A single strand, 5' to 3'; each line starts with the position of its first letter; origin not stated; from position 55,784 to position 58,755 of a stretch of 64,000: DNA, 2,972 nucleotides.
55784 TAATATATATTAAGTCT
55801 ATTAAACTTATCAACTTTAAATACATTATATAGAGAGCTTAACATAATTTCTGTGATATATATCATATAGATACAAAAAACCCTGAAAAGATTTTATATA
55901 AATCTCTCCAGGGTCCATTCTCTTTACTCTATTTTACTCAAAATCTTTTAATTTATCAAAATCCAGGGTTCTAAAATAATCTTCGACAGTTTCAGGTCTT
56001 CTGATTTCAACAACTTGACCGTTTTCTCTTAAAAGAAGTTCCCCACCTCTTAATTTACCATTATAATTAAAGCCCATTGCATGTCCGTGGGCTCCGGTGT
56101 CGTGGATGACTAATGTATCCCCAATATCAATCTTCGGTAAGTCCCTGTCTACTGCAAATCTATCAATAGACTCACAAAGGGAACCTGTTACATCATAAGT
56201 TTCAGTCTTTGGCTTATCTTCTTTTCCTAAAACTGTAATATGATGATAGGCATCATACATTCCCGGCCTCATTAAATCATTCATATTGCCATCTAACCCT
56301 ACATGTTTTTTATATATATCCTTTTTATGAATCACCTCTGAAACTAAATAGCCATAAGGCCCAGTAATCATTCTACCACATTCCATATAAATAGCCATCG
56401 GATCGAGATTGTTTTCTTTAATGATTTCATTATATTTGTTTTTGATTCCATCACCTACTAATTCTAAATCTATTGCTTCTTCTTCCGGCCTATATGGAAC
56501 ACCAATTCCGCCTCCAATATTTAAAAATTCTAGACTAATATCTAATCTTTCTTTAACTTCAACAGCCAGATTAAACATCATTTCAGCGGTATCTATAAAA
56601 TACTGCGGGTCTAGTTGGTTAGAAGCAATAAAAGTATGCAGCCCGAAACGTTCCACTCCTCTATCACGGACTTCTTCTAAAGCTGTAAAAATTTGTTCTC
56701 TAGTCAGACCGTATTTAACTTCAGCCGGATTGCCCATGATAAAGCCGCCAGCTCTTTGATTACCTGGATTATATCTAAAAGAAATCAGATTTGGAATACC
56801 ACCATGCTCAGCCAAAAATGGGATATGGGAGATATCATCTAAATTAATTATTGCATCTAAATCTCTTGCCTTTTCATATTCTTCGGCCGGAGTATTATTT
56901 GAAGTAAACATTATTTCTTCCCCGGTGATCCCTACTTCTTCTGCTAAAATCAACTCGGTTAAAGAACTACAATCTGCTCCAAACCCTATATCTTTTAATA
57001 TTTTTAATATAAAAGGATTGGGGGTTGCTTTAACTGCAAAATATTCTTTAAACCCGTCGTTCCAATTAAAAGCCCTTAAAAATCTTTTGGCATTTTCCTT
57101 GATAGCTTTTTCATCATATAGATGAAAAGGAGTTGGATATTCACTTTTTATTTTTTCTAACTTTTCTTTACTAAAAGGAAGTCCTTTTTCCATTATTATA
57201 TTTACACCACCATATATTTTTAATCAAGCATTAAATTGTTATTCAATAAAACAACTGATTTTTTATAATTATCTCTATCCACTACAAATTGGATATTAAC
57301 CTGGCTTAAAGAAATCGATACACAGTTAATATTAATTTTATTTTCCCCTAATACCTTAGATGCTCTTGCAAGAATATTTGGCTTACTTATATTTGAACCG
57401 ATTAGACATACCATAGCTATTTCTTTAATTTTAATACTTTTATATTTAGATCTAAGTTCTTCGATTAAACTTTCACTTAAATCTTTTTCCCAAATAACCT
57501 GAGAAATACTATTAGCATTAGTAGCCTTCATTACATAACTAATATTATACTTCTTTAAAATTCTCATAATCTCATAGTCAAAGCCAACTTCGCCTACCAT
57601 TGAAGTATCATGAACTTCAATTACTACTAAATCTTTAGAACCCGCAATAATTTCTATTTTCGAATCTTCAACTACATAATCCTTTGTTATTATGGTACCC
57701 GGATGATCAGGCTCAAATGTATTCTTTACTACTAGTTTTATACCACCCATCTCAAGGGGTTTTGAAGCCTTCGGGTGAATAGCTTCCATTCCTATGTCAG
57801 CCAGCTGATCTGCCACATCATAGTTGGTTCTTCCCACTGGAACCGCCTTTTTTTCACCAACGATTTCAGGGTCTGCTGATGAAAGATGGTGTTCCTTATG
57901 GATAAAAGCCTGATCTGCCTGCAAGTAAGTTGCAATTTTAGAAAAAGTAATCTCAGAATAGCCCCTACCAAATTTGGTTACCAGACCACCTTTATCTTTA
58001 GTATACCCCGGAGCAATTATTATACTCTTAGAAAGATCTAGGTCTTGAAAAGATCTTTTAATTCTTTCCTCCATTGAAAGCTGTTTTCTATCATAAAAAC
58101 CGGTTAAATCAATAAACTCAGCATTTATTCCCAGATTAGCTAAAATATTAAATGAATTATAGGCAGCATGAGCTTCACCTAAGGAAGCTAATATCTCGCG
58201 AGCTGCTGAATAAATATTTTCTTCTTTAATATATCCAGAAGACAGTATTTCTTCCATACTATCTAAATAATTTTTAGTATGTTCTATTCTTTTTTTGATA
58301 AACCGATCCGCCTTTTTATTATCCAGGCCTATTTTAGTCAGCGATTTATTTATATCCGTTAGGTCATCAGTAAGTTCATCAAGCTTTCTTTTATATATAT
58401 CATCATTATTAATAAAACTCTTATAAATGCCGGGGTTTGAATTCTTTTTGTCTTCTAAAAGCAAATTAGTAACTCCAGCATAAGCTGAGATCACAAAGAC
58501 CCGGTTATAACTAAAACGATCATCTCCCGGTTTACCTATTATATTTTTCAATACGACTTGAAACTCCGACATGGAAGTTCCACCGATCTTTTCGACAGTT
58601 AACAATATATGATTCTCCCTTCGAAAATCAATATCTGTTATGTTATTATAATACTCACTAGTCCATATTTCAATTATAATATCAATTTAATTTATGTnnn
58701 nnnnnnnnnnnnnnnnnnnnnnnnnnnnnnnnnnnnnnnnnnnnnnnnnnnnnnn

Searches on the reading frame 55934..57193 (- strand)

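Call 5: search_protein_families(library=pfam, proteins=[window:55934-57193:-])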
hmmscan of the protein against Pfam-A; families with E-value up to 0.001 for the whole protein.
window:55934-57193:- (419 aa): 2 families
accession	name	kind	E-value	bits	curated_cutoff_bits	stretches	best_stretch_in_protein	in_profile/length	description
PF02784.22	Orn_Arg_deC_N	-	1.5e-29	103.5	23.4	1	30-277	3-246/247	Pyridoxal-dependent decarboxylase, pyridoxal binding domain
PF00278.28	Orn_DAP_Arg_deC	-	1e-22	80.6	23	1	255-367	5-95/95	Pyridoxal-dependent decarboxylase, C-terminal sheet domain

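Call 6: search_protein_families(library=ncbifam, proteins=[window:55934-57193:-])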
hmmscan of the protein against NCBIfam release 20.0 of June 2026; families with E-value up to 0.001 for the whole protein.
window:55934-57193:- (419 aa): 8 families
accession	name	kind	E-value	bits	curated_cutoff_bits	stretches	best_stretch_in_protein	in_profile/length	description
TIGR01048.1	lysA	equivalog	2.5e-87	293.1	297.9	1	8-408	12-414/417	diaminopimelate decarboxylase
NF006515.0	PRK08961.1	equivalog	3.8e-57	193.9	802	1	11-387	494-858/861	bifunctional aspartate kinase/diaminopimelate decarboxylase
TIGR03099.1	dCO2ase_PEP1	hypoth_equivalog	9.9e-45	153.3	478.45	1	10-372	13-381/398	pyridoxal-dependent decarboxylase, exosortase A system-associated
NF052544.1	OrLyDeCDokD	equivalog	5.2e-32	111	700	1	4-407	25-456/461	ornithine/lysine decarboxylase DokD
NF041039.1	FslC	exception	1.9e-16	59.9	500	1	7-370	14-386/418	rhizoferrin biosystnesis N-citrylornithine decarboxylase FslC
TIGR01273.1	speA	equivalog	1.8e-09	36.7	624.1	1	144-296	198-357/624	arginine decarboxylase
NF003763.0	PRK05354.1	equivalog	1.1e-08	34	369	1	127-320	189-388/636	biosynthetic arginine decarboxylase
TIGR01047.1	nspC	equivalog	1.6e-05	23.5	409.05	1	20-394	2-365/380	carboxynorspermidine decarboxylase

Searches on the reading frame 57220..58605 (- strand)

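Call 5: search_protein_families(library=pfam, proteins=[window:57220-58605:-])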
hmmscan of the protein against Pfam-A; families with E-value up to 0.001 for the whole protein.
window:57220-58605:- (461 aa): 3 families
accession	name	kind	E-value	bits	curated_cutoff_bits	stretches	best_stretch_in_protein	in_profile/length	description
PF00696.33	AA_kinase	-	1.8e-20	74.1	24.9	1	1-295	1-234/234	Amino acid kinase family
PF22468.2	ACT_9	-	1.2e-12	47.8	27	1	399-456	1-59/61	ACT domain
PF13840.12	ACT_7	-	5.4e-06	26.6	27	1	395-455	5-64/65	ACT domain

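Call 6: search_protein_families(library=ncbifam, proteins=[window:57220-58605:-])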
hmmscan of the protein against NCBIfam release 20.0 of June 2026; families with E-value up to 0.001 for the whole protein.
window:57220-58605:- (461 aa): 22 families
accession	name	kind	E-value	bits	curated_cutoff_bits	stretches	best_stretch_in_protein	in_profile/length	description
NF006614.0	PRK09181.1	equivalog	5.4e-191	635.5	536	1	1-459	3-464/476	aspartate kinase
TIGR00657.1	asp_kinases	subfamily_domain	1.4e-43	149.7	208.7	1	1-459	2-441/442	aspartate kinase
NF004938.0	PRK06291.1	equivalog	7.4e-43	146.9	528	1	1-458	1-461/468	aspartate kinase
TIGR00656.1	asp_kin_monofn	equivalog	1.4e-41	142.8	402.25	1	1-460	2-406/407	aspartate kinase, monofunctional class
NF006959.0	PRK09436.1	equivalog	1.5e-41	142.4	726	1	3-458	2-459/819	bifunctional aspartate kinase/homoserine dehydrogenase I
NF006570.0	PRK09084.1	equivalog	4.5e-38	131.5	455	1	2-459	4-449/452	lysine-sensitive aspartokinase 3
NF006540.0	PRK09034.1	equivalog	5.4e-38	130.8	434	1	103-456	79-446/454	aspartate kinase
NF006515.0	PRK08961.1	equivalog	2.1e-27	95.5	802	1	3-459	10-460/861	bifunctional aspartate kinase/diaminopimelate decarboxylase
NF006068.0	PRK08210.1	equivalog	1.4e-21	77.1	474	1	156-459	99-401/405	aspartate kinase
NF005155.0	PRK06635.1-4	equivalog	2.7e-21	76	346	1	186-460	122-403/407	aspartate kinase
NF005154.0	PRK06635.1-2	equivalog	1.4e-18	67.5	376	1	193-461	129-405/407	aspartate kinase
NF005158.0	PRK06635.2-2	equivalog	4.2e-18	65.4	717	1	193-456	132-396/401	aspartate kinase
NF007003.0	PRK09466.1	subfamily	6.2e-18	64.6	582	1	4-429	14-425/810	bifunctional aspartate kinase/homoserine dehydrogenase II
NF004579.0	PRK05925.1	equivalog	6.2e-17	61.7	665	1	4-458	5-432/440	aspartate kinase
NF005156.0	PRK06635.1-5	equivalog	3.4e-16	59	594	1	187-460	123-402/411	aspartate kinase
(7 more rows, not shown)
